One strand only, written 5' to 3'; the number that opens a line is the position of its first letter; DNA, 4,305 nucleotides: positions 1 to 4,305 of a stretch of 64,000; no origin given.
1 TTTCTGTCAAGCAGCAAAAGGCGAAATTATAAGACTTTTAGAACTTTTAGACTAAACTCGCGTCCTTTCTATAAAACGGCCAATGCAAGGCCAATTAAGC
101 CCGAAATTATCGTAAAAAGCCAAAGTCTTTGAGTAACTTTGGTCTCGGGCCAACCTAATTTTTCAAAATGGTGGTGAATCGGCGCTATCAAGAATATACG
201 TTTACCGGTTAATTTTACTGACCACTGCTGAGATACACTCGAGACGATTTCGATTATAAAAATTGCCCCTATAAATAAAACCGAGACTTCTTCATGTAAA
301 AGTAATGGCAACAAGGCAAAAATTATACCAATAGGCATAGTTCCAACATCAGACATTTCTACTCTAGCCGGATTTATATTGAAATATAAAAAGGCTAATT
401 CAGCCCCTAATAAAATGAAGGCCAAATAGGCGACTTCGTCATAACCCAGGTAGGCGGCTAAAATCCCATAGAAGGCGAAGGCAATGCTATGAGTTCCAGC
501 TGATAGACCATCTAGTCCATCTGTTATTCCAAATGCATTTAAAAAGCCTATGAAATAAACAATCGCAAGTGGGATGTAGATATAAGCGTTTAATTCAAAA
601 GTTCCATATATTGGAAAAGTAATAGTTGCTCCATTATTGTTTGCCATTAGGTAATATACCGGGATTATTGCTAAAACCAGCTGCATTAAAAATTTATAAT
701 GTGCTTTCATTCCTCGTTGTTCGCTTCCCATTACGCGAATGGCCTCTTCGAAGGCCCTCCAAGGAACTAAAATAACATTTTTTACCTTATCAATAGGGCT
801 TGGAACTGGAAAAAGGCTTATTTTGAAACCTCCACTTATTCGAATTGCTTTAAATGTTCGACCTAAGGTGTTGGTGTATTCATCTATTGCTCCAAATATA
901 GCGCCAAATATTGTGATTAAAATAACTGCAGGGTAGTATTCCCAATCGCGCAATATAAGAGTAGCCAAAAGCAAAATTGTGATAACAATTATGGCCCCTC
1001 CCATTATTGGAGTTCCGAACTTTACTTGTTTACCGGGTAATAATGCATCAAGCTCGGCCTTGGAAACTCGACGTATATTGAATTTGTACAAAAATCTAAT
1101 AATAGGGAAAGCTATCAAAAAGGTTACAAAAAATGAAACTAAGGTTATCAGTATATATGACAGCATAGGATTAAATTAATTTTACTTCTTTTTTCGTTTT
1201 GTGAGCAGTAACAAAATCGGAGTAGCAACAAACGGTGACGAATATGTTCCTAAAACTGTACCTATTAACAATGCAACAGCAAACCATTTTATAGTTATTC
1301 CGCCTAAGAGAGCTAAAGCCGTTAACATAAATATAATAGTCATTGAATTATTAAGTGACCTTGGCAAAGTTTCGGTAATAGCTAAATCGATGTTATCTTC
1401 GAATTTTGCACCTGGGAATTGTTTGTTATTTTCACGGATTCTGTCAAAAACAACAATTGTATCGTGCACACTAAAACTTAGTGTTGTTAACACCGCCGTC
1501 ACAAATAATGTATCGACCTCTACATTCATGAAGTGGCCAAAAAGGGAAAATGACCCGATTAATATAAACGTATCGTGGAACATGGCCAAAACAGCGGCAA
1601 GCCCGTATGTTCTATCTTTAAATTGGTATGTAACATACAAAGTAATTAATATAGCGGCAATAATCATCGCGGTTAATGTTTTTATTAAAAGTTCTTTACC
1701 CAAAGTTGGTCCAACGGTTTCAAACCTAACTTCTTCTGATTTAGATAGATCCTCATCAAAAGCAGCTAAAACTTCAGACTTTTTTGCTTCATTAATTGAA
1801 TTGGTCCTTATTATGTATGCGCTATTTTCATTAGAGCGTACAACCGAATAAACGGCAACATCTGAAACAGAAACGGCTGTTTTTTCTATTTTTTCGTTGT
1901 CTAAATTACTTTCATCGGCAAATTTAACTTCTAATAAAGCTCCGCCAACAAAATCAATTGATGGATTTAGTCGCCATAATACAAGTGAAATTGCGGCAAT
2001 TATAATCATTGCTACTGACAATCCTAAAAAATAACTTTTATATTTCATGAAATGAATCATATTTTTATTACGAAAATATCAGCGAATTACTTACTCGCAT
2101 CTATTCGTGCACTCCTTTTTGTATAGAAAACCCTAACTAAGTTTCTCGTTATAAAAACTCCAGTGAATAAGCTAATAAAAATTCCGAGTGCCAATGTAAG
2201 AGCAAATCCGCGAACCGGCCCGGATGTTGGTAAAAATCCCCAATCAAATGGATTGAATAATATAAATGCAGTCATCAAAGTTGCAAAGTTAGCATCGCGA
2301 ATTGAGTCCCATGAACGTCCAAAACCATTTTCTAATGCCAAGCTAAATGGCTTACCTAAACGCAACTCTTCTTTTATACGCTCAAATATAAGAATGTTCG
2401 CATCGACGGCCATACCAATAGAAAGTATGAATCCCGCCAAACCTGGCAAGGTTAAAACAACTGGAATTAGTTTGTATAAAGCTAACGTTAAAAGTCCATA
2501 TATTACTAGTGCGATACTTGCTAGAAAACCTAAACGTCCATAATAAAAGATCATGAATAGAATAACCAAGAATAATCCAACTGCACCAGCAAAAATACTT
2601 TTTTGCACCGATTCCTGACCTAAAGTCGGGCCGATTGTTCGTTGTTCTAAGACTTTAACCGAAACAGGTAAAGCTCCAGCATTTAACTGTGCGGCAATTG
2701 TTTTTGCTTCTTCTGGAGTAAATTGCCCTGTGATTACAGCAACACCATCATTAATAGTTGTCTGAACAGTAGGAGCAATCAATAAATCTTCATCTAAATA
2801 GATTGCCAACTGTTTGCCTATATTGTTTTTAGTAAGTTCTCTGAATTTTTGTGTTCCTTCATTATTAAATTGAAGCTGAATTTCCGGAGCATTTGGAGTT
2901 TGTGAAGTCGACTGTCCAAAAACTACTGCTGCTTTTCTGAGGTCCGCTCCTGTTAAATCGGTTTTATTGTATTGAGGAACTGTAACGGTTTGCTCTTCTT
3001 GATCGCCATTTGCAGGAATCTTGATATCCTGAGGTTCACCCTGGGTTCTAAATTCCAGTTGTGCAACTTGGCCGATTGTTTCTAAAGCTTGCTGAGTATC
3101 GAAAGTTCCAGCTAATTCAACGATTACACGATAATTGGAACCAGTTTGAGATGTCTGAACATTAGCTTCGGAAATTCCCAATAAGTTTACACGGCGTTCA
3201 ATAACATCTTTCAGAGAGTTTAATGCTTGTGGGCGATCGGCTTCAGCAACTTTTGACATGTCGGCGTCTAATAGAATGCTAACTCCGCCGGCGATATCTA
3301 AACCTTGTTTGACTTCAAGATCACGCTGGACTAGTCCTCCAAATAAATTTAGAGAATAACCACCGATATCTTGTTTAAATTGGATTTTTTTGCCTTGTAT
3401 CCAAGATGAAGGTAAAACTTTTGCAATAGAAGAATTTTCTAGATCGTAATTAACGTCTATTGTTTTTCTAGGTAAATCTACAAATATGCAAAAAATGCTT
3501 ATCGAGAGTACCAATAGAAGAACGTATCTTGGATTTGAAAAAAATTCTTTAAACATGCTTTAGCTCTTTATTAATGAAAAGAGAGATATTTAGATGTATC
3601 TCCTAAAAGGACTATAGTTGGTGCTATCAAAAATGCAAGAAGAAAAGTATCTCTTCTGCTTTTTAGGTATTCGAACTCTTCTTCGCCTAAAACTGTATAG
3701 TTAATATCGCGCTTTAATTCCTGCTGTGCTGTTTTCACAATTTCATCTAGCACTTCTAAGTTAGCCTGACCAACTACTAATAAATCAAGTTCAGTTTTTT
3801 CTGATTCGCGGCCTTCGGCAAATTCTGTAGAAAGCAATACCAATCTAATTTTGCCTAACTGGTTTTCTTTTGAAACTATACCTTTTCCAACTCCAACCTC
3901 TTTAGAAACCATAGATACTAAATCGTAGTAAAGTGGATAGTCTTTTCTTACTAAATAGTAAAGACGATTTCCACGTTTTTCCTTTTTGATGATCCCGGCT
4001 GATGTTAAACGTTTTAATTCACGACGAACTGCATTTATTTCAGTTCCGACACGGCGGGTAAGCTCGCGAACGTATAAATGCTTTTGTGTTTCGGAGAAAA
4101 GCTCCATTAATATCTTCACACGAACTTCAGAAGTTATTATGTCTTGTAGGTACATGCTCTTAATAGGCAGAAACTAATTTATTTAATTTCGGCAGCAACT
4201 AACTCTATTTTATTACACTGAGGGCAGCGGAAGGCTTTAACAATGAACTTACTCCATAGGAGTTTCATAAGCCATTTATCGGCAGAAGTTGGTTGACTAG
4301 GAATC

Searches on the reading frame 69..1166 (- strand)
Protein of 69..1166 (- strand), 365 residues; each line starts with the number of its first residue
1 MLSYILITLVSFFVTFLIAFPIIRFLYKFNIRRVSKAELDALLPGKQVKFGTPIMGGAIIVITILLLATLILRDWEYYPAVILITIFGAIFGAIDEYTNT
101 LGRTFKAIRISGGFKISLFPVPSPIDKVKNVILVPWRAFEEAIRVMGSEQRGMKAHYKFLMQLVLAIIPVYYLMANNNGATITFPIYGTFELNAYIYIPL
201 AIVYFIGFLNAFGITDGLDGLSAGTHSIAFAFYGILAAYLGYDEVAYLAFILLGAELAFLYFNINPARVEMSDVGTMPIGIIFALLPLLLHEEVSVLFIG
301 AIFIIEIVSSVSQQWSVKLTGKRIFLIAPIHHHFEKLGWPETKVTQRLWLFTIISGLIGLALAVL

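Call 110: search_protein_families(library=pfam, proteins=[window:69-1166:-], max_evalue=0.001)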
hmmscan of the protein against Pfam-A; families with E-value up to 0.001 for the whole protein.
window:69-1166:- (365 aa): 1 family
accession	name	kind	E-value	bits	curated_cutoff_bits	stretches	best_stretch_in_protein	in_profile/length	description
PF00953.26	Glycos_transf_4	-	3.1e-25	89.5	27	1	152-289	22-158/160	Glycosyl transferase family 4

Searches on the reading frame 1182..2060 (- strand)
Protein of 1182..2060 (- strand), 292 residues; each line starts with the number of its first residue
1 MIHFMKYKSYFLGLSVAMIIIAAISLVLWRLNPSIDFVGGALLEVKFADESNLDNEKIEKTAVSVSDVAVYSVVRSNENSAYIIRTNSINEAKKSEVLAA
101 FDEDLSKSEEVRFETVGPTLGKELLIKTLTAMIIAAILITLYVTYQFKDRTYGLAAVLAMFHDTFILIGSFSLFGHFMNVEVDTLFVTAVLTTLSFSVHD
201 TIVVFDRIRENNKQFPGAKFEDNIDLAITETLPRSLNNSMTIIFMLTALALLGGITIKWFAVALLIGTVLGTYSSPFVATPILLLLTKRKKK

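Call 110: search_protein_families(library=pfam, proteins=[window:1182-2060:-], max_evalue=0.001)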
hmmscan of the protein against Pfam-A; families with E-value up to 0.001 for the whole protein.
window:1182-2060:- (292 aa): 1 family
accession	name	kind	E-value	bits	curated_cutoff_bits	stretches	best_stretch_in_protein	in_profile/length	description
PF02355.23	SecD_SecF_C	-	6.3e-50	169.6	20.5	1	106-288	11-188/189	Protein export membrane protein SecD/SecF, C-terminal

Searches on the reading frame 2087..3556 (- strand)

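Call 110: search_protein_families(library=pfam, proteins=[window:2087-3556:-], max_evalue=0.001)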
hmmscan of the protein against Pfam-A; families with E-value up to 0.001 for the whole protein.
window:2087-3556:- (489 aa): 5 families
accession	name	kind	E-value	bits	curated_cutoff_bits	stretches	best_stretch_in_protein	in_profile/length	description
PF22599.2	SecDF_P1_head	-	3e-27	95.2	27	1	189-298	11-114/114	SecDF, P1 head subdomain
PF21760.3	SecD_1st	-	3.2e-15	55.8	27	1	115-172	4-58/60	Protein translocase subunit SecDF, P1 domain, N-terminal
PF02355.23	SecD_SecF_C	-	6.6e-14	52.2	20.5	1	299-478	12-187/189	Protein export membrane protein SecD/SecF, C-terminal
PF00873.25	ACR_tran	-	1.7e-05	23.2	28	1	315-480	331-492/1021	AcrB/AcrD/AcrF family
PF03176.21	MMPL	-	5.3e-05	22.8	20.5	1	345-464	182-295/333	MMPL family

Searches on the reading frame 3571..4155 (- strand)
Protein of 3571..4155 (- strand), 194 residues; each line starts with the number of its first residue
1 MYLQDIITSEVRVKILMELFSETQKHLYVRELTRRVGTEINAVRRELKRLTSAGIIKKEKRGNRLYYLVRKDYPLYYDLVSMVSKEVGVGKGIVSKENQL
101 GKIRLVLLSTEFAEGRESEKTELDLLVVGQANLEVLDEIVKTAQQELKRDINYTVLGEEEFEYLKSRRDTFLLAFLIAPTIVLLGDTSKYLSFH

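Call 110: search_protein_families(library=pfam, proteins=[window:3571-4155:-], max_evalue=0.001)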
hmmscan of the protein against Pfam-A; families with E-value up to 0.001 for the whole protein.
window:3571-4155:- (194 aa): 3 families
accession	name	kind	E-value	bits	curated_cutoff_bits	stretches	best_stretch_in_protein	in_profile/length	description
PF25212.1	HVO_A0114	-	1.1e-05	25.6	27.6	1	9-64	21-74/84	HVO_A0114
PF07848.18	PaaX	-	0.00044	20.9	24.8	0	31-67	28-64/70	PaaX-like protein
PF07381.18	EarA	-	0.00066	19.9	22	0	6-44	5-43/90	EarA-like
